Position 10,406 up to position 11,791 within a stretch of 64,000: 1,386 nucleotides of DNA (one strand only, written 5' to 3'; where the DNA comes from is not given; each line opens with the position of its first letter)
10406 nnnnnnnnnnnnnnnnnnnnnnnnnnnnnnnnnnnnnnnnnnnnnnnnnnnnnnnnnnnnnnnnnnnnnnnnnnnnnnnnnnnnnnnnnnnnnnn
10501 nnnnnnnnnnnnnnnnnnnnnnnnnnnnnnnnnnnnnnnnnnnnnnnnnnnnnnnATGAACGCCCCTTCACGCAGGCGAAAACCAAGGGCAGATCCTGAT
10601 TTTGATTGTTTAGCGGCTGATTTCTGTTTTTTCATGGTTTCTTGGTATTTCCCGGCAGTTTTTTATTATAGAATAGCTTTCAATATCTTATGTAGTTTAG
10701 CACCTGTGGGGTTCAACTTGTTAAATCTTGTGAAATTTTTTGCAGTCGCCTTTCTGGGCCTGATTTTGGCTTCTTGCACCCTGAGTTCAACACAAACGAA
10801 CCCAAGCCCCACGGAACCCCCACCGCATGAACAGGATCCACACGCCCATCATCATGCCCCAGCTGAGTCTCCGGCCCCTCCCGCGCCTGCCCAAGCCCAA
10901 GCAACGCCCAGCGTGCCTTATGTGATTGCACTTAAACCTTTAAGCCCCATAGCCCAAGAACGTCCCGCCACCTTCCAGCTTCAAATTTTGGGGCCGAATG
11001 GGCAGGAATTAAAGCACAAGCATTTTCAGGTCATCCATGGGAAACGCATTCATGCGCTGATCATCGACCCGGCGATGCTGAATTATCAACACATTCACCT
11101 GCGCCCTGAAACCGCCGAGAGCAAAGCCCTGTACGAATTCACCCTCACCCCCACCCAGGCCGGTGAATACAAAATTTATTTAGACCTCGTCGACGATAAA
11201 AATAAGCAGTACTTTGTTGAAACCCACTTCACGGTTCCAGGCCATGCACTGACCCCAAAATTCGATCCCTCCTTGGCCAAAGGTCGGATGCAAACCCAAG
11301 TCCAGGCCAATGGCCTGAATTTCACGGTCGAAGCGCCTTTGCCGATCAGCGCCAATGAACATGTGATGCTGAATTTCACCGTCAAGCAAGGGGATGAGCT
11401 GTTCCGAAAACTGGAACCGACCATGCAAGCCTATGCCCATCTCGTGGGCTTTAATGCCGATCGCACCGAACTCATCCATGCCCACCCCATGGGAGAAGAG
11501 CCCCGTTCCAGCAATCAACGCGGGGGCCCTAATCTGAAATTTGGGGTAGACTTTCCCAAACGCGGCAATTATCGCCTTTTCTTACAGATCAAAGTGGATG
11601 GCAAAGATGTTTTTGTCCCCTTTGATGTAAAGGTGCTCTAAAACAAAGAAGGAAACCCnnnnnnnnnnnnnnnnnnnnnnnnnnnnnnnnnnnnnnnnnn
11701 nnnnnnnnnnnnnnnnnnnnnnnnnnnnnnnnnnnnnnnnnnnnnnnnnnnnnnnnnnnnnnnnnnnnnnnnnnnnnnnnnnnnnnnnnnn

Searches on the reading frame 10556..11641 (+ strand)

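Call 3: search_protein_families(library=pfam, proteins=[window:10556-11641:+], max_evalue=1)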
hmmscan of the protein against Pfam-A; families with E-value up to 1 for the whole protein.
window:10556-11641:+ (361 aa): 2 families
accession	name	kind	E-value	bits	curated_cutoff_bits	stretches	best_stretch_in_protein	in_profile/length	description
PF13584.12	BatD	-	0.095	13.8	24.1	0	186-207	50-71/92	BatD DUF11 like domain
PF13115.11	YtkA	-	0.26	12.4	25.9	0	158-209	33-84/85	YtkA-like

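Call 4: search_protein_families(library=ncbifam, proteins=[window:10556-11641:+], max_evalue=1)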
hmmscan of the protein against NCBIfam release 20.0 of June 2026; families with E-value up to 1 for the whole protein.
window:10556-11641:+ (361 aa): 0 families
